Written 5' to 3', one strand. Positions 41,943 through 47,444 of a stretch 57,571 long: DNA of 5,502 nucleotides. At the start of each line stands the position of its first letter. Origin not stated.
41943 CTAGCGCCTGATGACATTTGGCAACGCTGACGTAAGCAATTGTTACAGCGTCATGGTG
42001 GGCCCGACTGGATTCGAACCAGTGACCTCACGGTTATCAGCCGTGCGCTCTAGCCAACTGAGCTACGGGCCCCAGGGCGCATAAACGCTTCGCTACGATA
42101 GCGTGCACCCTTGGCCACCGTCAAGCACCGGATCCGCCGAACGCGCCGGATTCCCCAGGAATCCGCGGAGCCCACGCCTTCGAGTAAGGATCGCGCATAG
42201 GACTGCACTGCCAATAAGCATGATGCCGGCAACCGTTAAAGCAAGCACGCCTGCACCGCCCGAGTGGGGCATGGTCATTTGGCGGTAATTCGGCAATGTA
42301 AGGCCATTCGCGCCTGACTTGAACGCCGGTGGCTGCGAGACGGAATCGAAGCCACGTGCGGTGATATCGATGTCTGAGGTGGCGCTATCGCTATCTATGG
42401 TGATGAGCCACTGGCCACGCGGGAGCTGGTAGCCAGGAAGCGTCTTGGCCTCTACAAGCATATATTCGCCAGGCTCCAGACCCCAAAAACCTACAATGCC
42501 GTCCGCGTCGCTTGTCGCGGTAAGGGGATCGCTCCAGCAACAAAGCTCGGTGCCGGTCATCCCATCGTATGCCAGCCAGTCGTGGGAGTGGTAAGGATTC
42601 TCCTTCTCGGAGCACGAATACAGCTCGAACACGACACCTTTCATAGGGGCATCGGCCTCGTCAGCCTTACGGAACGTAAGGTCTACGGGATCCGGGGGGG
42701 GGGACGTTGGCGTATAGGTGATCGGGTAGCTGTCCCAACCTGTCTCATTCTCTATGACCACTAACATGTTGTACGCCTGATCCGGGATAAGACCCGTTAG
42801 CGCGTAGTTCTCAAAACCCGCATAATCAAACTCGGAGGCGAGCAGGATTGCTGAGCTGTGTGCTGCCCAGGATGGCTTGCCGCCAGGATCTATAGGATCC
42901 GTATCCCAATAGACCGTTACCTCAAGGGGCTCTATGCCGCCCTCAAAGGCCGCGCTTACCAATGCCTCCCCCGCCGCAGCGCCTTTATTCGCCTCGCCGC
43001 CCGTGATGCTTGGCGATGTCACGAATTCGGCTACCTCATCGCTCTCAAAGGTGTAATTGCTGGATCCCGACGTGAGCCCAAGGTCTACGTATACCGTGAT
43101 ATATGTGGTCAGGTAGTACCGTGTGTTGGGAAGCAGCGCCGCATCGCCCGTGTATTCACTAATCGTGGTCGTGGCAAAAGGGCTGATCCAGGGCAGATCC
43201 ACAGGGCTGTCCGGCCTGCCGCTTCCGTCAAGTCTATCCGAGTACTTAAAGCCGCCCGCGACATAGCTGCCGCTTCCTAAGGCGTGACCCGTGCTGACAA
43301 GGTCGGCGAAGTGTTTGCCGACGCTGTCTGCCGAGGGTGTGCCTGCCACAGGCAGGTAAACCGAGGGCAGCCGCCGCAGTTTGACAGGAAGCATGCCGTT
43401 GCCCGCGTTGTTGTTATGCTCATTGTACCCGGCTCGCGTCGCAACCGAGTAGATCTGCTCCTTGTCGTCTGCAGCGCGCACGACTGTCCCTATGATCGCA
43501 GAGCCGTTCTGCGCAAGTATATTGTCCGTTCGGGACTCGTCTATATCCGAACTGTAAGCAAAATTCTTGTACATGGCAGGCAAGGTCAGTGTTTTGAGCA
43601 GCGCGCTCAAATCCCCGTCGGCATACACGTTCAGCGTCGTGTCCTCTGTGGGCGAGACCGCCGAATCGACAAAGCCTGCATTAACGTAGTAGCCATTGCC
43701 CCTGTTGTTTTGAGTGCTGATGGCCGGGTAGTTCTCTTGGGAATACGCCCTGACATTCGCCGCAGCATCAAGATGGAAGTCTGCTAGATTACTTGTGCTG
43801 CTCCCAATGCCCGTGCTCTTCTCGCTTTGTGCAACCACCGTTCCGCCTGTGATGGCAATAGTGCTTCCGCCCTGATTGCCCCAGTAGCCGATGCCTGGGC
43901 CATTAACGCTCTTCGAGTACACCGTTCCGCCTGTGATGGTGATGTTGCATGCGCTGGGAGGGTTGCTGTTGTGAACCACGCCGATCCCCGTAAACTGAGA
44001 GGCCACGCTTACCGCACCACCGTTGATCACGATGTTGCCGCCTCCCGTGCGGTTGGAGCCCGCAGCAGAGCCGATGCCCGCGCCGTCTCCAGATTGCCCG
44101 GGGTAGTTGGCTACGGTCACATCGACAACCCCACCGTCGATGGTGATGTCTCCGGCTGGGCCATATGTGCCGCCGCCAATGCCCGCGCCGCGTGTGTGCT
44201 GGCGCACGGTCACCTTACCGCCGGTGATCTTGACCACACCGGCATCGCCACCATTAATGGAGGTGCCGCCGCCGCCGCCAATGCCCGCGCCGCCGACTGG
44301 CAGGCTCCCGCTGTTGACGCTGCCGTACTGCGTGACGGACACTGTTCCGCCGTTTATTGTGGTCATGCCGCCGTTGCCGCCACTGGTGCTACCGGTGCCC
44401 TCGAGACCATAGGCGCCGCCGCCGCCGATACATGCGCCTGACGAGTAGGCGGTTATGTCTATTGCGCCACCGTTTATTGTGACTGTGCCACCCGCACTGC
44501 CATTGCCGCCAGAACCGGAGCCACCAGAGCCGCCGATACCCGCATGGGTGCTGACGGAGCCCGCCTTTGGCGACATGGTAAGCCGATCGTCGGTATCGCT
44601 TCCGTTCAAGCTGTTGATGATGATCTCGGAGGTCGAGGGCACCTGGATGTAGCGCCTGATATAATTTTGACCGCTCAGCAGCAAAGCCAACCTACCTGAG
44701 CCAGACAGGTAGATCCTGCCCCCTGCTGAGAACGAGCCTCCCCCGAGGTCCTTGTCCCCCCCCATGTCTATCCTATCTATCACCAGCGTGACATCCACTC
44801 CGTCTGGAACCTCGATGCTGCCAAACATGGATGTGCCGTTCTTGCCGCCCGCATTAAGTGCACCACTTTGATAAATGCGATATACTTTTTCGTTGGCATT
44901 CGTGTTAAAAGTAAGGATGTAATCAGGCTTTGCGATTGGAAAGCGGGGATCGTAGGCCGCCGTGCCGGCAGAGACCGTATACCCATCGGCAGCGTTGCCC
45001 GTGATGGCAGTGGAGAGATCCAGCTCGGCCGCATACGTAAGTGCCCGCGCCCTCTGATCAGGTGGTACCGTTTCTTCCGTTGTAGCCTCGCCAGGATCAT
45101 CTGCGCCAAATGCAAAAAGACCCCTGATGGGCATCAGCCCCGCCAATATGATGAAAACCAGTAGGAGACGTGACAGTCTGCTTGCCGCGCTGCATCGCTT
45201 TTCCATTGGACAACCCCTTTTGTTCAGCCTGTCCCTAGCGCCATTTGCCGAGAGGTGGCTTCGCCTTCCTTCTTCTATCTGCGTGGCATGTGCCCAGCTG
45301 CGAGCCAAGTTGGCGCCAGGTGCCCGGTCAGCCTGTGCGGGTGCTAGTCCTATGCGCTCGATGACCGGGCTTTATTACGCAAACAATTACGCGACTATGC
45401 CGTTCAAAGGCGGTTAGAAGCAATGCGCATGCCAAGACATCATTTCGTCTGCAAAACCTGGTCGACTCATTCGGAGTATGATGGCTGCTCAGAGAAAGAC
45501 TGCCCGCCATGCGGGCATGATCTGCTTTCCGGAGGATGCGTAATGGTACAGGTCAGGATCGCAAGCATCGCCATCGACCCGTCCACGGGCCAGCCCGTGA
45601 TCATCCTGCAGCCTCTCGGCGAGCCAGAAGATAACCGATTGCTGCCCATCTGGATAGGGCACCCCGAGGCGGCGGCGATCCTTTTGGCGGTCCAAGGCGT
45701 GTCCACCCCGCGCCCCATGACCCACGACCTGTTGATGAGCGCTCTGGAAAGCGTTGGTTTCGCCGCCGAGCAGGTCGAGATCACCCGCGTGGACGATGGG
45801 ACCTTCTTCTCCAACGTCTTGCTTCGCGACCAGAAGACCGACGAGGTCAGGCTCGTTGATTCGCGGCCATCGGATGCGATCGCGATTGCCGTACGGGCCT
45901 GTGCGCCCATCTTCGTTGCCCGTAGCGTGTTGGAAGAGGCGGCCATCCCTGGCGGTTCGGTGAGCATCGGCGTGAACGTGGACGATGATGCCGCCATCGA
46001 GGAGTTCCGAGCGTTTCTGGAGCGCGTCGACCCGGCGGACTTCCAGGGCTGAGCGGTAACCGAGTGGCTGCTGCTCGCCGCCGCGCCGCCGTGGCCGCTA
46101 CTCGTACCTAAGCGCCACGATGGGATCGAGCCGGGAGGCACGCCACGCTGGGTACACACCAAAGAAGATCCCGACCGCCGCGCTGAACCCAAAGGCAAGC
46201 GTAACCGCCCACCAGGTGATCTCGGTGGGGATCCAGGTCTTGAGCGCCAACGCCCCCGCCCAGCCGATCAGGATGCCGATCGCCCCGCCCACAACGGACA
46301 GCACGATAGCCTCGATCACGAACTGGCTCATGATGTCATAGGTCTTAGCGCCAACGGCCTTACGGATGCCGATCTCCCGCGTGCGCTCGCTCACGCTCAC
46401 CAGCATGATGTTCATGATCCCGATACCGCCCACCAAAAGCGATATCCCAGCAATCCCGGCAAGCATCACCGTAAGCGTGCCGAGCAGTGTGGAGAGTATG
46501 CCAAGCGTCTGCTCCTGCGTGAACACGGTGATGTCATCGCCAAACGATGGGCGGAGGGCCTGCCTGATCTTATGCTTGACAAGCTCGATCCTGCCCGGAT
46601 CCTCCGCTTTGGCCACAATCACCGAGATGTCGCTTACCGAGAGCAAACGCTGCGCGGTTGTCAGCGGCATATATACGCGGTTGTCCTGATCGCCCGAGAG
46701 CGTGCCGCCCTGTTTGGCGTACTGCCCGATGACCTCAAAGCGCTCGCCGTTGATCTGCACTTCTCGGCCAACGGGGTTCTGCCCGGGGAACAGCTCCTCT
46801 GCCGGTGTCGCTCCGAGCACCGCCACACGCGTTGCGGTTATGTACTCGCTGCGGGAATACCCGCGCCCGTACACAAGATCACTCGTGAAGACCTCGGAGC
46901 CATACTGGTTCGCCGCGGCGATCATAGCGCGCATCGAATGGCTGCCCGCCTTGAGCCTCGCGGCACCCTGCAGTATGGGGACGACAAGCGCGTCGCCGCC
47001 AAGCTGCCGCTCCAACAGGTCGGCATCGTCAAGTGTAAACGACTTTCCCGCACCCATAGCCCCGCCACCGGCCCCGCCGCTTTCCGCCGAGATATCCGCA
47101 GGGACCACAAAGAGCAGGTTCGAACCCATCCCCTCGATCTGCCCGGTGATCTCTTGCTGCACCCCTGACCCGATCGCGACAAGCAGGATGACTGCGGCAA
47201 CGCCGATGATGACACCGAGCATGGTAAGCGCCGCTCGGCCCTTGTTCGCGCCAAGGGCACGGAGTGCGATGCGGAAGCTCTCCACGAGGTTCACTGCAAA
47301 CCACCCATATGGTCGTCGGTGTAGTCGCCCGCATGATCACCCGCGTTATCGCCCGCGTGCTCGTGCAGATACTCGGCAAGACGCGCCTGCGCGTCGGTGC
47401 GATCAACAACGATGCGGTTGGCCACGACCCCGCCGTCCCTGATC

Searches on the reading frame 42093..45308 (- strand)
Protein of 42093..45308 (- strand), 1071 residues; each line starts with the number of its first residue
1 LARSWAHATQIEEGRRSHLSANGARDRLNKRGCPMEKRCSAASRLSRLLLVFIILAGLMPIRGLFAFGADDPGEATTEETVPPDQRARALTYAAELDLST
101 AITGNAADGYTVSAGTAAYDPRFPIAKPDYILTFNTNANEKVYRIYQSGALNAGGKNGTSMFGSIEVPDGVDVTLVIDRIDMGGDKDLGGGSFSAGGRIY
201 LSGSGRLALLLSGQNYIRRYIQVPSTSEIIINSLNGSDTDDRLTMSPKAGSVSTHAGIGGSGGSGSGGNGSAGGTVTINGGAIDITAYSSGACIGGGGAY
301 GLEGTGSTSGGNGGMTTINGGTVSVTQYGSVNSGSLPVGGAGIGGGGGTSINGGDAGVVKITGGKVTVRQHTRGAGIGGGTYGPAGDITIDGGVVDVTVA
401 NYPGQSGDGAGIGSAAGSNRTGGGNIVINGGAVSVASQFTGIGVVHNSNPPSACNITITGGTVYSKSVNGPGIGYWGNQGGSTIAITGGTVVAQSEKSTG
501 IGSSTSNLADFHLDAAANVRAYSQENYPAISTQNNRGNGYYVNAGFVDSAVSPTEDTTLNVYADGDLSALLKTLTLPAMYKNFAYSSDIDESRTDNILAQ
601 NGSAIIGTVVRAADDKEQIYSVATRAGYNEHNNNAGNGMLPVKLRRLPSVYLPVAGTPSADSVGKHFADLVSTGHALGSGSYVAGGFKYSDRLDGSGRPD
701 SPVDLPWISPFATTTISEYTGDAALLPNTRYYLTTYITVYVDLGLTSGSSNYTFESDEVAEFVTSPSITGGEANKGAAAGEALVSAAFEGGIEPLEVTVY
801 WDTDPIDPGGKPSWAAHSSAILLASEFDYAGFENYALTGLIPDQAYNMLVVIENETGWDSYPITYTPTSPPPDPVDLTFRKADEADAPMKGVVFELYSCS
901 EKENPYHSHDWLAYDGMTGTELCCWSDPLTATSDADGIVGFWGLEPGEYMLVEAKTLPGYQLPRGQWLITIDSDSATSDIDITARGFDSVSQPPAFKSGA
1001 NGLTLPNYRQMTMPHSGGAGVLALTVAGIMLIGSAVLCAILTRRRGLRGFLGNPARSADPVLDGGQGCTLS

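Call 8: search_protein_families(library=pfam, proteins=[window:42093-45308:-], max_evalue=0.001)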
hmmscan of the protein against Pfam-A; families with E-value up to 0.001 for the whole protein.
window:42093-45308:- (1071 aa): 1 family
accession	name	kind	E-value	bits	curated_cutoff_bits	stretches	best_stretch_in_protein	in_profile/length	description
PF17802.7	SpaA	-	1.7e-13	50.9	23.1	1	877-983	3-88/91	Prealbumin-like fold domain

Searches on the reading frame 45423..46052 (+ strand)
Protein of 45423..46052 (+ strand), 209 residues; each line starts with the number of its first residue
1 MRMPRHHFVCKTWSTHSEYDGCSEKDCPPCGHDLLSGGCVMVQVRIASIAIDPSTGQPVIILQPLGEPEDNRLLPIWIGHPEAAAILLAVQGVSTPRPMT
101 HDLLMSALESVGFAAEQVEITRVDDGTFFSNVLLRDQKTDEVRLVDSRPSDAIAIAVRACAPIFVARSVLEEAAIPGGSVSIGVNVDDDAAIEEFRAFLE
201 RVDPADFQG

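Call 8: search_protein_families(library=pfam, proteins=[window:45423-46052:+], max_evalue=0.001)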
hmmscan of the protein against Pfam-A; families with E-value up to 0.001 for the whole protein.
window:45423-46052:+ (209 aa): 1 family
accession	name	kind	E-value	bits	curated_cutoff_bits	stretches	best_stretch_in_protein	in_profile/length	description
PF02577.19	BFN_dom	-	6.3e-38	129.5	27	1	65-175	3-109/112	Bifunctional nuclease domain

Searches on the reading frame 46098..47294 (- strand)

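Call 8: search_protein_families(library=pfam, proteins=[window:46098-47294:-], max_evalue=0.001)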
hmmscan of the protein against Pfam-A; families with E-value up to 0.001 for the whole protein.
window:46098-47294:- (398 aa): 2 families
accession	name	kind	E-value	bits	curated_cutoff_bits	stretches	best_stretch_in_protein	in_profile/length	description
PF12704.14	MacB_PCD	-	1.9e-40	139.8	27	1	22-245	2-206/207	MacB-like periplasmic core domain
PF02687.27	FtsX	-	3.7e-22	79.1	25.5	1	281-391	3-120/120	FtsX-like permease C-terminal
